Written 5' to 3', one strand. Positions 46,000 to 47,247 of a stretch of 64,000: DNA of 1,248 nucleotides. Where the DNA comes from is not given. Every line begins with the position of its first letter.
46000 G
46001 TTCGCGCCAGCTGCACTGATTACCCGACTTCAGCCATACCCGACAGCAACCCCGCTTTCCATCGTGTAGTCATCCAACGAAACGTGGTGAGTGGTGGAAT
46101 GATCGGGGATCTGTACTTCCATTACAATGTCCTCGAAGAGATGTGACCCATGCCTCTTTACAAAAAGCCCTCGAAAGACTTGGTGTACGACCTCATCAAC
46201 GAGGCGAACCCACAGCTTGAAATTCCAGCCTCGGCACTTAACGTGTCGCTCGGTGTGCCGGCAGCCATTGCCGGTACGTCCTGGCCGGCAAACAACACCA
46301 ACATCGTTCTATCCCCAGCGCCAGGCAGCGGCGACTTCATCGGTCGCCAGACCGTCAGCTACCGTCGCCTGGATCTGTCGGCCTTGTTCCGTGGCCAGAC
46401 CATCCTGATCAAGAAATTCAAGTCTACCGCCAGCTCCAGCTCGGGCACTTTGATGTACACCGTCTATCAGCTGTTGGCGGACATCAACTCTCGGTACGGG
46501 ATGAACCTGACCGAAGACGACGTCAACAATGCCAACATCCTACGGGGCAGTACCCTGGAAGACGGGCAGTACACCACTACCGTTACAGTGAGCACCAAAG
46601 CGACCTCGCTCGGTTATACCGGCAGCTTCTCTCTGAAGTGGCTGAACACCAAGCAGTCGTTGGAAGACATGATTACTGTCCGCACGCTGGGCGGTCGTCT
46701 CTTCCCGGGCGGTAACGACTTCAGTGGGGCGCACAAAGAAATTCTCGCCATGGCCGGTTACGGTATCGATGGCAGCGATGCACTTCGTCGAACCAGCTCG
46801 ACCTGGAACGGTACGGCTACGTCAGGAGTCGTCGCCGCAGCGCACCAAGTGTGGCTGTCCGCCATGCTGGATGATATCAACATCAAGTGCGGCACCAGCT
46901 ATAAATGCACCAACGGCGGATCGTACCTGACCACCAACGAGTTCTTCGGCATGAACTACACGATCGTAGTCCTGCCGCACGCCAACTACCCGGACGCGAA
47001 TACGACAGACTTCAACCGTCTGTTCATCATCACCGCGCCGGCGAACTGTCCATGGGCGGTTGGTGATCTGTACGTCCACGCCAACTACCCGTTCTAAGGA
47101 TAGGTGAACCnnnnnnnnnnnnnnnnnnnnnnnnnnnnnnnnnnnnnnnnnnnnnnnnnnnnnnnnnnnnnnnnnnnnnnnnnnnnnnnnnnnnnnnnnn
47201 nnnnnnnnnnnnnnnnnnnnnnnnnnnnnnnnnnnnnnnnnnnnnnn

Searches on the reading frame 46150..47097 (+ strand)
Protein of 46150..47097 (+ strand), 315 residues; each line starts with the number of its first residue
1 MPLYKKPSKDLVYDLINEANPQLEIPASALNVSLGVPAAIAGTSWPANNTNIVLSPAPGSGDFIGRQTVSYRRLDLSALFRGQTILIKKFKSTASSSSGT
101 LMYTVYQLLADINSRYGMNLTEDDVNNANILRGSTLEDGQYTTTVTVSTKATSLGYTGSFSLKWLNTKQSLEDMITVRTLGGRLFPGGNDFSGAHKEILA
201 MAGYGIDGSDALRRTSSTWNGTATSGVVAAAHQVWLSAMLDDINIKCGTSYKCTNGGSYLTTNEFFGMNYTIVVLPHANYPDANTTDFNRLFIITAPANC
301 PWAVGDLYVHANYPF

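Call 4: search_protein_families(library=pfam, proteins=[window:46150-47097:+], max_evalue=0.1)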
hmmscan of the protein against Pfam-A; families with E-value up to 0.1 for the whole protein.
window:46150-47097:+ (315 aa): 1 family
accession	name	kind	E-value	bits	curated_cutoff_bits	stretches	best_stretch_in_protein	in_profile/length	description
PF25613.1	DUF7941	-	1.9e-44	152.6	27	1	1-310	1-273/276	Family of unknown function (DUF7941)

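Call 5: search_protein_families(library=phrogs, proteins=[window:46150-47097:+], max_evalue=0.1)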
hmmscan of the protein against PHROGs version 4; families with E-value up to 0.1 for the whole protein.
window:46150-47097:+ (315 aa): 5 families
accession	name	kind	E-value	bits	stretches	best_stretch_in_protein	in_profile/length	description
phrog_1037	-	head and packaging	1e-46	160.7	1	1-312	3-282/290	virion structural protein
phrog_3589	-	head and packaging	3.2e-23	83.4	1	1-167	1-151/512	virion structural protein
phrog_2935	-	head and packaging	9.6e-23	81.5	1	3-184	6-174/180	virion structural protein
phrog_4862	-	unknown function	8.3e-09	36.7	1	9-170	7-161/177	-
phrog_20090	-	unknown function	0.00052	20.2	1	67-163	238-322/354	-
